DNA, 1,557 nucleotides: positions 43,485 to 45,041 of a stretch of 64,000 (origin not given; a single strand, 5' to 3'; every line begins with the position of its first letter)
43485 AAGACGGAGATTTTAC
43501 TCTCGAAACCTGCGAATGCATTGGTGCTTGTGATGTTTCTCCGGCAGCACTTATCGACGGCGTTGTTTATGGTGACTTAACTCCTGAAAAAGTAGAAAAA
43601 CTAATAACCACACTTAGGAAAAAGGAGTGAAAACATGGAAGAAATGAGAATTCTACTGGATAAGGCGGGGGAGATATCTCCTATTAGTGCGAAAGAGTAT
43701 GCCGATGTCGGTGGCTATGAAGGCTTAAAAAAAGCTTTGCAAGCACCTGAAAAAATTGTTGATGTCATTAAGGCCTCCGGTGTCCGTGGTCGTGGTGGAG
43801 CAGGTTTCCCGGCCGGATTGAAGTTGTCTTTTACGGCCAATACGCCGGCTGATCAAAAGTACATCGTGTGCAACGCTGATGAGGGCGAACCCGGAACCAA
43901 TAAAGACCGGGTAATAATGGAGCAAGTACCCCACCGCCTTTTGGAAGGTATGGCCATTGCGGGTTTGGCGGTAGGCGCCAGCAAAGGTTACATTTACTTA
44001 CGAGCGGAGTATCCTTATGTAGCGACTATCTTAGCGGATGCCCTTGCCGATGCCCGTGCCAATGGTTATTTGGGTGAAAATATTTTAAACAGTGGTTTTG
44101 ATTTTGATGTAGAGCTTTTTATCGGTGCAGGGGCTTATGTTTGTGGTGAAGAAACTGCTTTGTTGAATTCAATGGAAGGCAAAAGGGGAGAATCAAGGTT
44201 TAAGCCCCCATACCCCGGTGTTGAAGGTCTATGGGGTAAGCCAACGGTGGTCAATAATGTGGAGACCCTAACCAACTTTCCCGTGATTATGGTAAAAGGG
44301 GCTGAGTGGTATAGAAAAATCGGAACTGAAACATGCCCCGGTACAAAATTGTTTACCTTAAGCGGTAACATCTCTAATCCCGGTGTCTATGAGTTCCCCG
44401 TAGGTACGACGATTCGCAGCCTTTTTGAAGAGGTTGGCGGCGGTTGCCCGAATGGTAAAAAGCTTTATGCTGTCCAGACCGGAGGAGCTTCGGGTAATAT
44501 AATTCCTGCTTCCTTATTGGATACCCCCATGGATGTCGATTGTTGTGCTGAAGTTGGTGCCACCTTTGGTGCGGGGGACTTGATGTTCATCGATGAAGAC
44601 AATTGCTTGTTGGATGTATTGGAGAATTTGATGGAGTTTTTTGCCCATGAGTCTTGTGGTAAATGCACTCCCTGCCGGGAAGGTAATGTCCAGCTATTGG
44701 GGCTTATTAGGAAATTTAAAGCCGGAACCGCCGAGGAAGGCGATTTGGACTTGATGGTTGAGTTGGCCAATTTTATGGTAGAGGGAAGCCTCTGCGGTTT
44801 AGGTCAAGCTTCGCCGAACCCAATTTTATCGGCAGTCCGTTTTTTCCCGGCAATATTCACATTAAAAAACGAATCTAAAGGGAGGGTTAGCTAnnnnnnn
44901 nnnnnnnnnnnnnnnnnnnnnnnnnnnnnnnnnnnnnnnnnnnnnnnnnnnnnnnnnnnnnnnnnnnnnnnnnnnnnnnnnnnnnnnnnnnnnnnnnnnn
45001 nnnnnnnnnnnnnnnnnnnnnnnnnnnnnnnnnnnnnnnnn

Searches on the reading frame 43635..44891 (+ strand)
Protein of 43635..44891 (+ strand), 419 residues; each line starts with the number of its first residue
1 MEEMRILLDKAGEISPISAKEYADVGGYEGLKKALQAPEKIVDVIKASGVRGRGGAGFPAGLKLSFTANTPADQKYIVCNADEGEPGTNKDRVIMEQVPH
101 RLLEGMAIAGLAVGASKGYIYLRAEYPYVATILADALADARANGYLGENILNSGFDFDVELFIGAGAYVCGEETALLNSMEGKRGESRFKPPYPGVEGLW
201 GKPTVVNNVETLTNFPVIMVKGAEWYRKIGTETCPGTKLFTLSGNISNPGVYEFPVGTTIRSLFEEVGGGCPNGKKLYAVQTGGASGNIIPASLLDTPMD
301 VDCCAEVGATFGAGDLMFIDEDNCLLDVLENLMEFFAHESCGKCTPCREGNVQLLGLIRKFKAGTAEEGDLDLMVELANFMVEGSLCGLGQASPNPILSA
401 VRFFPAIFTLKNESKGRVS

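Call 36: search_protein_families(library=pfam, proteins=[window:43635-44891:+], max_evalue=0.00001)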
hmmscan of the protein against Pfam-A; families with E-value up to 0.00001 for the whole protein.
window:43635-44891:+ (419 aa): 3 families
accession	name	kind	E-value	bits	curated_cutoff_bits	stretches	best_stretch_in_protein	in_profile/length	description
PF01512.22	Complex1_51K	-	2.4e-44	151.3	31.2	1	45-214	1-147/150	Nuo51 FMN-binding domain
PF10589.14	NADH_4Fe-4S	-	1.2e-28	99.2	23.5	1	327-408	1-82/85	NADH-ubiquinone oxidoreductase-F iron-sulfur binding region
PF10531.15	SLBB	-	1.6e-09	37.9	27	1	240-286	2-51/55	SLBB domain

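Call 37: find_homologous_proteins(query=window:43635-44891:+, max_evalue=1e-50)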
Query window:43635-44891:+ (419 aa): 7999 proteins with E <= 1e-50 among 8000 candidates; the best 120 are listed.
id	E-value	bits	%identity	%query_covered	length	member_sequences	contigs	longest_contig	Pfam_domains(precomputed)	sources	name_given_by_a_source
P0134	2.5e-268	908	94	100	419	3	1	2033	PF10531.16,PF10589.15,PF01512.23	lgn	-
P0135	1.3e-232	790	81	100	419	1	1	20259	PF10531.16,PF10589.15,PF01512.23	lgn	-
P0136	1.9e-232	790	82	99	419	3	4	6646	PF10531.16,PF10589.15,PF01512.23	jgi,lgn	jgi:NADH:ubiquinone oxidoreductase subunit F (NADH-binding)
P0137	2.2e-232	789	80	100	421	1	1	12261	PF10531.16,PF10589.15,PF01512.23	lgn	-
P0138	1.6e-230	783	81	100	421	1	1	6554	PF10531.16,PF10589.15,PF01512.23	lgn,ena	-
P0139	8.1e-230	781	80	100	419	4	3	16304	PF10531.16,PF10589.15,PF01512.23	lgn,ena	-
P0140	1.4e-226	770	79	100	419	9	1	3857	PF10531.16,PF10589.15,PF01512.23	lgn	-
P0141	1.7e-224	763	79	100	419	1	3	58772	PF10531.16,PF10589.15,PF01512.23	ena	-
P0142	6.1e-224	761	77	98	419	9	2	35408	PF10531.16,PF10589.15,PF01512.23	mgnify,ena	mgnify:FL=1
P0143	1.3e-223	760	78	100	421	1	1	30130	PF10531.16,PF10589.15,PF01512.23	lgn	-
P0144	2.5e-223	759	76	100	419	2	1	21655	PF10531.16,PF10589.15,PF01512.23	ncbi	-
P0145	3.5e-223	759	78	99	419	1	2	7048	PF10531.16,PF10589.15,PF22461.3,PF01512.23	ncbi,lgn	-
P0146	6.1e-223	758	79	99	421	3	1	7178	PF10531.16,PF10589.15,PF01512.23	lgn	-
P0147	1.0e-222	757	79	98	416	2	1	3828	PF10531.16,PF10589.15,PF01512.23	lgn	-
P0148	4.9e-222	755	76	100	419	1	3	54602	PF10531.16,PF10589.15,PF01512.23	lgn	-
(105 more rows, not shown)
